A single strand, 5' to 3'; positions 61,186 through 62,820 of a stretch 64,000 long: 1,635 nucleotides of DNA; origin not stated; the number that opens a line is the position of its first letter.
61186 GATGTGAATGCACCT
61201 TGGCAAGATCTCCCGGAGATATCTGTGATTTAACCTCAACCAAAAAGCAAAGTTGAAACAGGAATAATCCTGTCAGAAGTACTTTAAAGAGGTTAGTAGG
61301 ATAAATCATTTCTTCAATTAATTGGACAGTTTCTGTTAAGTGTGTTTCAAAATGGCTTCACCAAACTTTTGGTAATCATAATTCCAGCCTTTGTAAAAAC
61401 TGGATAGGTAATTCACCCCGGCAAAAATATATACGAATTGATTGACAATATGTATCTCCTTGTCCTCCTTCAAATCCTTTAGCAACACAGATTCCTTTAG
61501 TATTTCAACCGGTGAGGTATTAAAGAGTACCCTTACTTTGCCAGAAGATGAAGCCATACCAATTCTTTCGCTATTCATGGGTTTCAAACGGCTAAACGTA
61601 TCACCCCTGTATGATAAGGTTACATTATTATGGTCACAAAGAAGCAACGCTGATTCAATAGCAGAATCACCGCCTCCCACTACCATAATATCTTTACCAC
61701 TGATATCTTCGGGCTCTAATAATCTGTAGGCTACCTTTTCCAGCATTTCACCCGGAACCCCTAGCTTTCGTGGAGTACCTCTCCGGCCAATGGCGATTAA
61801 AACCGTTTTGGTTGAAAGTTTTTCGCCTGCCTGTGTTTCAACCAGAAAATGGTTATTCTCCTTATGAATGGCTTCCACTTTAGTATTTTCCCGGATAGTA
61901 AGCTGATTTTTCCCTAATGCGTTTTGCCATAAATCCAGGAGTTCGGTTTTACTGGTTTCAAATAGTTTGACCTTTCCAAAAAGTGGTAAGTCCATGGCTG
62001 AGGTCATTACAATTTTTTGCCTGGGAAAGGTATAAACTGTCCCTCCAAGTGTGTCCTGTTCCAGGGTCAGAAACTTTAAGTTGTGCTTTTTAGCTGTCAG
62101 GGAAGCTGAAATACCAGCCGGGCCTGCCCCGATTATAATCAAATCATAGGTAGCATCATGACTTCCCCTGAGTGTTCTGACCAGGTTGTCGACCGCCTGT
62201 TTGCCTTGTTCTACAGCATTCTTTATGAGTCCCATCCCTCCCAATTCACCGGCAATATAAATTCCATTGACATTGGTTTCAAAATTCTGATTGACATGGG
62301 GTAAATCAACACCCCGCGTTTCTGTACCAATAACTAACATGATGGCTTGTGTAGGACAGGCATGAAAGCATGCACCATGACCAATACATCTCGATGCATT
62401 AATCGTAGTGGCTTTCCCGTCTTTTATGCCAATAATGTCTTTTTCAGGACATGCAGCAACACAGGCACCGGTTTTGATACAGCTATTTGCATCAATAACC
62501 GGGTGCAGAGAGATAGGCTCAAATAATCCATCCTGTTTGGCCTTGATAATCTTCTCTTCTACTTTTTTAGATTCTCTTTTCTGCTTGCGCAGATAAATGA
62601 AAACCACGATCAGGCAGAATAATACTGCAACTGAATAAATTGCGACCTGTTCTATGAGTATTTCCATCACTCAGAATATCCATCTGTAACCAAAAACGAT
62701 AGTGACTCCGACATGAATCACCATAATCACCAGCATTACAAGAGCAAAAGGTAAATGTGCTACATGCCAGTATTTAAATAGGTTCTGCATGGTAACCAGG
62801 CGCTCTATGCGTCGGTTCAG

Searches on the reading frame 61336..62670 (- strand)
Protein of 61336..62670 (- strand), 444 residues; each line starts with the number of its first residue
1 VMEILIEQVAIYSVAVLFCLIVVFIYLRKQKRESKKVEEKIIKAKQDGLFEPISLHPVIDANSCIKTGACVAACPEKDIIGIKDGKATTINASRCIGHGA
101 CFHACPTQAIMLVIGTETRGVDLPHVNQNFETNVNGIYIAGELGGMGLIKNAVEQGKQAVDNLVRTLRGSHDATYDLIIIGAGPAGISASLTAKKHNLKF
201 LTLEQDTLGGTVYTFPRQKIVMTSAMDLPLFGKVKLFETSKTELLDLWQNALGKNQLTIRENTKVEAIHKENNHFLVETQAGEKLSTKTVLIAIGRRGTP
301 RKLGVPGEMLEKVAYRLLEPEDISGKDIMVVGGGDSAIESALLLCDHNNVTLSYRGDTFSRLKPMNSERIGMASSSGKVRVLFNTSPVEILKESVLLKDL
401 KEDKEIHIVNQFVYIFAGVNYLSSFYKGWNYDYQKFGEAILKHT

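Call 9: search_protein_families(library=pfam, proteins=[window:61336-62670:-], max_evalue=0.01)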
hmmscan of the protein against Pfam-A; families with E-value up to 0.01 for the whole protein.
window:61336-62670:- (444 aa): 28 families (the best 25 are shown)
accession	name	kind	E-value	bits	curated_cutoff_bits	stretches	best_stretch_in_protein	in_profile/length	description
PF13738.12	Pyr_redox_3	-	2.7e-42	145.5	30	1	178-420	1-268/305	Pyridine nucleotide-disulphide oxidoreductase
PF07992.20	Pyr_redox_2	-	3.7e-26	92.7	26.1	1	175-419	1-237/291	Pyridine nucleotide-disulphide oxidoreductase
PF03486.20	HI0933_like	-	2e-12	47.5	50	2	235-307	100-174/244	HI0933-like protein Rossmann domain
PF13237.11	Fer4_10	-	1.4e-10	41.4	25.5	1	56-106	1-53/53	4Fe-4S dicluster domain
PF12797.12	Fer4_2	-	1.9e-09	37.3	24.5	2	88-107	3-22/22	4Fe-4S binding domain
PF12838.12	Fer4_7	-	7.5e-09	36.4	27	1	63-109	1-52/52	4Fe-4S dicluster domain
PF14697.11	Fer4_21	-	3.5e-08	33.9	35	1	58-111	2-58/59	4Fe-4S dicluster domain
PF00070.33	Pyr_redox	-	3.6e-08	34.2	22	1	328-394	2-70/82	Pyridine nucleotide-disulphide oxidoreductase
PF00037.32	Fer4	-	1.3e-07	31.6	21.1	1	89-110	2-23/24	4Fe-4S binding domain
PF12837.12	Fer4_6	-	1.4e-07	31.6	25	1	56-76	1-21/24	4Fe-4S binding domain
PF01134.28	GIDA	-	8e-07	28.9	22.1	0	176-206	1-33/391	Glucose inhibited division protein A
PF13434.12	Lys_Orn_oxgnase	-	2.5e-06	27.3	21.3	1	259-346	112-209/339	L-lysine 6-monooxygenase/L-ornithine 5-monooxygenase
PF13187.11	Fer4_9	-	1.2e-05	25.7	27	1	64-110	2-52/52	4Fe-4S dicluster domain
PF13450.12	NAD_binding_8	-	2.5e-05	24.9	21.9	1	179-221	1-44/68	NAD(P)-binding Rossmann-like domain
PF01946.23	Thi4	-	4.5e-05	23.2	26.2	1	173-210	16-55/235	Thi4 family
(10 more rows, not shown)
